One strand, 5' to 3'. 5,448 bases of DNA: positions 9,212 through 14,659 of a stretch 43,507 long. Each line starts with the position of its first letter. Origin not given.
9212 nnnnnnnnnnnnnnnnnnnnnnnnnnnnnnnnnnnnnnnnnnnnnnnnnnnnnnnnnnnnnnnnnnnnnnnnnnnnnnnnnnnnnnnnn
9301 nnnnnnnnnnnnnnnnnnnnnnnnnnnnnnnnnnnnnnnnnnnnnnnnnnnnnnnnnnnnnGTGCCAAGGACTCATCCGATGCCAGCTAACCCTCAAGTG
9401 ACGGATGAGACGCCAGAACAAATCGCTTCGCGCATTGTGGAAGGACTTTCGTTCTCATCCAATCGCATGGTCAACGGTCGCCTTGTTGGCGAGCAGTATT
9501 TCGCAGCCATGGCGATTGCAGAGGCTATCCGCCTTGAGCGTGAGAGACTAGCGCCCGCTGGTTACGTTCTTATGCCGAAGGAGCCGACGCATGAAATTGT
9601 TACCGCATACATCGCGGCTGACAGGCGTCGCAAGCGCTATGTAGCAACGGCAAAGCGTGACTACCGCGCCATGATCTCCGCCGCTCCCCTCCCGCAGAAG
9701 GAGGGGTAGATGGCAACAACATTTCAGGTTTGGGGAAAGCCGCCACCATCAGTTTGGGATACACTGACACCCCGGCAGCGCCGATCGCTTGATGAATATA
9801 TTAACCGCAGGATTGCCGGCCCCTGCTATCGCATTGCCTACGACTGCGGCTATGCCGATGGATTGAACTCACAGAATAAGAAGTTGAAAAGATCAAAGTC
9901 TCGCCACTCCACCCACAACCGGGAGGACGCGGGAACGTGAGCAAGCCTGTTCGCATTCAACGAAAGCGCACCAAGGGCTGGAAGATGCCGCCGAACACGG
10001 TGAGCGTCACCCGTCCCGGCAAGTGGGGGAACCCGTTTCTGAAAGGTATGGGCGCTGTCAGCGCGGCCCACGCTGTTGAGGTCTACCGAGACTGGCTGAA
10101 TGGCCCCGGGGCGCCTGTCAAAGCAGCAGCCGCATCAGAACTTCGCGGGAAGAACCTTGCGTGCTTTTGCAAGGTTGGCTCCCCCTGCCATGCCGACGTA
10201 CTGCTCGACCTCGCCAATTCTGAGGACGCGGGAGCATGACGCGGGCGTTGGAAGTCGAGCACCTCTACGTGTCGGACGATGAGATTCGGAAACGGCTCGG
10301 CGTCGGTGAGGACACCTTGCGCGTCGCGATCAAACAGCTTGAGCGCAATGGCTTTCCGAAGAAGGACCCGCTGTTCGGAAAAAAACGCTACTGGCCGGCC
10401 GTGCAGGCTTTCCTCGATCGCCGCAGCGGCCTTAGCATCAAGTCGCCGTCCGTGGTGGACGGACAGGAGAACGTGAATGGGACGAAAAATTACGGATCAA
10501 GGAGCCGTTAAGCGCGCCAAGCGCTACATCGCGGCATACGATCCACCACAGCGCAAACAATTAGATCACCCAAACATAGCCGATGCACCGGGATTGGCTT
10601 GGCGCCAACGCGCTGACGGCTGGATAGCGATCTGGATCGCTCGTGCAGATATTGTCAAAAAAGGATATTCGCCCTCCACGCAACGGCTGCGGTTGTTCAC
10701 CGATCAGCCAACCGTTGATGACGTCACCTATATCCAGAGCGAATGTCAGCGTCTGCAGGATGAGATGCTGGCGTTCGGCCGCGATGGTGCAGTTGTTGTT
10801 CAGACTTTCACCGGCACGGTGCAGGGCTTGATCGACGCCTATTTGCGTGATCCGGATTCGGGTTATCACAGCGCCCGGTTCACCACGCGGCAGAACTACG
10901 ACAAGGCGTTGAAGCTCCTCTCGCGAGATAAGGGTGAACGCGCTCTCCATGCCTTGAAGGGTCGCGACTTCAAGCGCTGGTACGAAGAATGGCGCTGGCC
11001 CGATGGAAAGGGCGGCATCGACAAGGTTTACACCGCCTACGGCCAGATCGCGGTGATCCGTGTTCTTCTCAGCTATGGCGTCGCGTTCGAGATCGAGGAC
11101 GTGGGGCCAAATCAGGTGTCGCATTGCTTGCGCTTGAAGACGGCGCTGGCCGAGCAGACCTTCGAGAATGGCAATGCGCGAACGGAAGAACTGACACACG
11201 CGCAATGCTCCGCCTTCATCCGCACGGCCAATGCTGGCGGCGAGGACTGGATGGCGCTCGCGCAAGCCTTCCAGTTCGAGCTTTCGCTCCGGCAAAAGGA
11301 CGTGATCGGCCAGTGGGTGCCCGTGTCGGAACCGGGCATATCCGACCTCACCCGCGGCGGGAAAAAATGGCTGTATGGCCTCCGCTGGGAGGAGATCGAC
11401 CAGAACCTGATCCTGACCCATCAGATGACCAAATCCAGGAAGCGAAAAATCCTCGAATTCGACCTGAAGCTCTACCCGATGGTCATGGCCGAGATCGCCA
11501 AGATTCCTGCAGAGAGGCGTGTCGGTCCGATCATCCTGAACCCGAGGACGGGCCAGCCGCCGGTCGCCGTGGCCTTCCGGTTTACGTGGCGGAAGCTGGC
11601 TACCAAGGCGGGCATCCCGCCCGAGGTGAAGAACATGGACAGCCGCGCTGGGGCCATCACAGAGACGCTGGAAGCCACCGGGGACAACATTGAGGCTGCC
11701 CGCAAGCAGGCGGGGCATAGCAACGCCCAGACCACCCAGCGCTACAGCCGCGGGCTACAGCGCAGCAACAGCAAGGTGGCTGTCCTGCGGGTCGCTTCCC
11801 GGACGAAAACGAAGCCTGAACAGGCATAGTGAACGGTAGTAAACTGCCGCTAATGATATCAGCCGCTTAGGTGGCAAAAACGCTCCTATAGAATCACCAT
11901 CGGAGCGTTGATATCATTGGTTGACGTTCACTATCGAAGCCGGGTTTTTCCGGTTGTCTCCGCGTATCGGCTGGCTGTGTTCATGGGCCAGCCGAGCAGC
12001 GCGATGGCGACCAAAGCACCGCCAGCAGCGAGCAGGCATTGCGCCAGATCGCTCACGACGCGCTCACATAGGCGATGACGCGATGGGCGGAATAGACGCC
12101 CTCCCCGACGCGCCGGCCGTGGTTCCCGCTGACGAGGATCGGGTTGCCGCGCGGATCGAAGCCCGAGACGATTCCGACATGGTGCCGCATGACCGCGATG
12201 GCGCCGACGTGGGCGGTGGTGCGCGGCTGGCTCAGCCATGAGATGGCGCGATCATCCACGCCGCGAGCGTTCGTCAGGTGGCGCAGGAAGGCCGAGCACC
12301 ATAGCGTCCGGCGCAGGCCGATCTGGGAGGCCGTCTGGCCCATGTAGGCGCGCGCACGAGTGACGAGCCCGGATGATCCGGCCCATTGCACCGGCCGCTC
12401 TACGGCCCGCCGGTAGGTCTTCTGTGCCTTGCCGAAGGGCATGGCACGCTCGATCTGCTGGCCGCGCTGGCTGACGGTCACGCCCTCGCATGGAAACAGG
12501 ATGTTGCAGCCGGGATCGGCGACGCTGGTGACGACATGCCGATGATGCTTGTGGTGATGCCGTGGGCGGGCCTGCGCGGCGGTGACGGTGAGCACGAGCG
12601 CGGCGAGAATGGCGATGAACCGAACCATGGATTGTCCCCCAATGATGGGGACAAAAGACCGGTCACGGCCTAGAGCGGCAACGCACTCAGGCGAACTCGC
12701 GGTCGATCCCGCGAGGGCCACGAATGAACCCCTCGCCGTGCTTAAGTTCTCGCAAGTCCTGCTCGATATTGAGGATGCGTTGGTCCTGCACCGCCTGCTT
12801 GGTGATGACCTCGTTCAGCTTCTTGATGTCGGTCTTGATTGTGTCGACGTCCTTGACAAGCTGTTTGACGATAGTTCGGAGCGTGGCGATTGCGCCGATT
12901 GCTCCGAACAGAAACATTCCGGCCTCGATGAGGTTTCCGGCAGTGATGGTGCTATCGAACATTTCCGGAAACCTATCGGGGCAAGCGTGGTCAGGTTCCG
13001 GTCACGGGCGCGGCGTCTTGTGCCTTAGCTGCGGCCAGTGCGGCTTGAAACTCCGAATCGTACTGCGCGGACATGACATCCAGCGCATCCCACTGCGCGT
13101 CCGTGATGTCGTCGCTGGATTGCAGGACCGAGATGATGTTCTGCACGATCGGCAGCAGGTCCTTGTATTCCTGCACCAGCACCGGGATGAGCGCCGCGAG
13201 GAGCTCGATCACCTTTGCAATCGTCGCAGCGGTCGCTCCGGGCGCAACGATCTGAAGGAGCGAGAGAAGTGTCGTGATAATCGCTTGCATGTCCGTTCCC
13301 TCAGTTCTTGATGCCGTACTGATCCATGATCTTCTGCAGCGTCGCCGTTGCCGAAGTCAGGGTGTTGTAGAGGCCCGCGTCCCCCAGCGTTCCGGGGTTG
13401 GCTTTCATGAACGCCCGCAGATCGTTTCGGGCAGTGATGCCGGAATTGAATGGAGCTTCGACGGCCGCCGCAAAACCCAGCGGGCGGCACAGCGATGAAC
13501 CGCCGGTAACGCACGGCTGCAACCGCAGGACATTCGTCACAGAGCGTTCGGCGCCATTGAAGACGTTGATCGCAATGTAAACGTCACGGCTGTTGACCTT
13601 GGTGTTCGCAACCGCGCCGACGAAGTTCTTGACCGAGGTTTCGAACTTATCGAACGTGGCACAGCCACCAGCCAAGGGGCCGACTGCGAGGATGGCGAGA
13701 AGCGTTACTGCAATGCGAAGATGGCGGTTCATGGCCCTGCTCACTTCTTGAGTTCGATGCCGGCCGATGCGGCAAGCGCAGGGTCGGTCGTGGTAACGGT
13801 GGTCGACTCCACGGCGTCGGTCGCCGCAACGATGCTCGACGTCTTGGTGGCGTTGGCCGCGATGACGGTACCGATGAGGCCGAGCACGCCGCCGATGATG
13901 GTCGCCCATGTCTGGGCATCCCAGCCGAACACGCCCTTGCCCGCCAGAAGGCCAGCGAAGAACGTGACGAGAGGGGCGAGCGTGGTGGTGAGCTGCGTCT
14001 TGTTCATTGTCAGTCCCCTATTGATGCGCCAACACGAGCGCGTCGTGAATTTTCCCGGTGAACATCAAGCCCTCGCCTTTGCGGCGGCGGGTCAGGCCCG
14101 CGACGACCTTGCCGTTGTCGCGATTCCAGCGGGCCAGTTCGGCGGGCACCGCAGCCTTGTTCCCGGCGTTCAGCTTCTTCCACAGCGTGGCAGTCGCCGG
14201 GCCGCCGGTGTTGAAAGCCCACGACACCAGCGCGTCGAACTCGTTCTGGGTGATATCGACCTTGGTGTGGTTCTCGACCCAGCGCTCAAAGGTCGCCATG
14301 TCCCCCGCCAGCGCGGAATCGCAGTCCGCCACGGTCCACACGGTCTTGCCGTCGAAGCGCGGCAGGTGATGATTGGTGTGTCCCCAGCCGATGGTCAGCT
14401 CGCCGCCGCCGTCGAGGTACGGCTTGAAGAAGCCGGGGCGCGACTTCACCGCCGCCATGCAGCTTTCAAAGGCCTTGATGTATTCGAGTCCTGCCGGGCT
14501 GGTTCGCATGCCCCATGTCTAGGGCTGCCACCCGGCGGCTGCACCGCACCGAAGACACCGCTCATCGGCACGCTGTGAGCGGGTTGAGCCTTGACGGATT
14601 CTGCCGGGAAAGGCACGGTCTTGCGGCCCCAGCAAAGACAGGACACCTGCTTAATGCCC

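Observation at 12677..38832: Strand-specific conserved motif G-R-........-Y-C in the intergenic gaps of the late operon: candidate phage-specific late promoter or regulatory system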

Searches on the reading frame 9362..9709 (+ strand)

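Call 25: search_protein_families(library=phrogs, proteins=[window:9362-9709:+], max_evalue=0.01)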
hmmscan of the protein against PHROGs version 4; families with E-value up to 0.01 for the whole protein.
window:9362-9709:+ (115 aa): 4 families
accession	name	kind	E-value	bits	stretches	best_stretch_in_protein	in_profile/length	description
phrog_5913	-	unknown function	3.3e-06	28.3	1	49-112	100-167/173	-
phrog_12449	-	unknown function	0.00041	21.5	1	64-111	166-215/220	-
phrog_17860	-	unknown function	0.0043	18.4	1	64-109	75-119/123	-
phrog_35663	-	unknown function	0.005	16.9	1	64-94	273-303/361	-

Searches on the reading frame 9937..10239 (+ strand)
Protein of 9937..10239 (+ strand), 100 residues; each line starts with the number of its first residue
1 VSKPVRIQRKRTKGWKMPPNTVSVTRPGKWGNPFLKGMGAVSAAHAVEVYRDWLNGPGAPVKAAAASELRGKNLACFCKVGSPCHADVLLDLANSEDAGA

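Call 25: search_protein_families(library=phrogs, proteins=[window:9937-10239:+], max_evalue=0.01)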
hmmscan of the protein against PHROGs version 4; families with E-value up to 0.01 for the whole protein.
window:9937-10239:+ (100 aa): 3 families
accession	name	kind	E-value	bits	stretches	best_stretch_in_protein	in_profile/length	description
phrog_464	-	unknown function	2.5e-32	113.8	1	1-96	189-288/322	unknown function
phrog_32227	-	unknown function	9.4e-19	69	2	3-35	109-141/230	-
phrog_10021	-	unknown function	0.0035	18.4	1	74-92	6-24/43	-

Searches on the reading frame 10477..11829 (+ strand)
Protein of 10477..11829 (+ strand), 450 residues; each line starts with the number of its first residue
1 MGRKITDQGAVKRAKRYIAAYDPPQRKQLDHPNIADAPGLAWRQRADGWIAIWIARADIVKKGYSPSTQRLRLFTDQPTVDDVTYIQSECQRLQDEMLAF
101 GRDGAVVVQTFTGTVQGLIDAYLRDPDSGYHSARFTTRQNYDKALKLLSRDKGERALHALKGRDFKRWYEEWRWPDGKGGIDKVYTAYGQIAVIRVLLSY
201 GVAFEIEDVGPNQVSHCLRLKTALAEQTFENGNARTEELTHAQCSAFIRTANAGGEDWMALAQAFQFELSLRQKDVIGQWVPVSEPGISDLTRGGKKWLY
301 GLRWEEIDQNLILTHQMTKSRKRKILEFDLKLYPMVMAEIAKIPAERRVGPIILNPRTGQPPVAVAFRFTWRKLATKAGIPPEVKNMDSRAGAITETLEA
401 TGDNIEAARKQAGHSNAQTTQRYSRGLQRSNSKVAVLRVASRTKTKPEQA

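Call 23: search_protein_families(library=pfam, proteins=[window:10477-11829:+], max_evalue=0.01)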
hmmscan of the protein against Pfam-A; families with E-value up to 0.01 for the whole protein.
window:10477-11829:+ (450 aa): 1 family
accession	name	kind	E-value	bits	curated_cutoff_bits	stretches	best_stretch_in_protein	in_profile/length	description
PF00589.27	Phage_integrase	-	5.6e-06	26.7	27.1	1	300-425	42-167/172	Phage integrase family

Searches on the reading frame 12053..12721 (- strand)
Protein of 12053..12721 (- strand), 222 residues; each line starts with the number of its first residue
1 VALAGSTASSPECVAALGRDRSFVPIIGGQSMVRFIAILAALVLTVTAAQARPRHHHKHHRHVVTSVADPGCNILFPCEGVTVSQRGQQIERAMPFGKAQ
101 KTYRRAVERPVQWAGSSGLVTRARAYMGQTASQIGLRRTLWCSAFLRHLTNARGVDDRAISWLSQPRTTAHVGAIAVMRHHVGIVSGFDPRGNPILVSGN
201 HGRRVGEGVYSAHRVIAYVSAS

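Call 23: search_protein_families(library=pfam, proteins=[window:12053-12721:-], max_evalue=0.01)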
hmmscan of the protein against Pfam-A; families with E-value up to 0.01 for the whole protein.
window:12053-12721:- (222 aa): 1 family
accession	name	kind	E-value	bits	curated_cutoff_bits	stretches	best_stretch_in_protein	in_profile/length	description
PF00487.30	FA_desaturase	-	0.0015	18.7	29.7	1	34-114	40-106/253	Fatty acid desaturase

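Call 82: search_protein_families(library=pfam, proteins=[window:12053-12628:-], max_evalue=0.01)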
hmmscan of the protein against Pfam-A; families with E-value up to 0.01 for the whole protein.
window:12053-12628:- (191 aa): 1 family
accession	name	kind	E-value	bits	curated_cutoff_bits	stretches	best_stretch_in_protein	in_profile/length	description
PF00487.30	FA_desaturase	-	0.0023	18.2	29.7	1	3-83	40-106/253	Fatty acid desaturase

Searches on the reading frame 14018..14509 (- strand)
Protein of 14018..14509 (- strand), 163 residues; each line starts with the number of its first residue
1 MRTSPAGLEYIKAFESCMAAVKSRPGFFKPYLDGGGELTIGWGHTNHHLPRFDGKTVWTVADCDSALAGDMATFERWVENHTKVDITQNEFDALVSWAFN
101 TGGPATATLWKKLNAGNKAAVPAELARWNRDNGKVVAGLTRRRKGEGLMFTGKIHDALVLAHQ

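Call 82: search_protein_families(library=pfam, proteins=[window:14018-14509:-], max_evalue=0.01)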
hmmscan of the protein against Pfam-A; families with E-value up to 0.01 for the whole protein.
window:14018-14509:- (163 aa): 1 family
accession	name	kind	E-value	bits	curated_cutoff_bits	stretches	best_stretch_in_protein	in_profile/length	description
PF00959.24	Phage_lysozyme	-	1e-32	113.6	22.3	1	29-146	9-125/125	Phage lysozyme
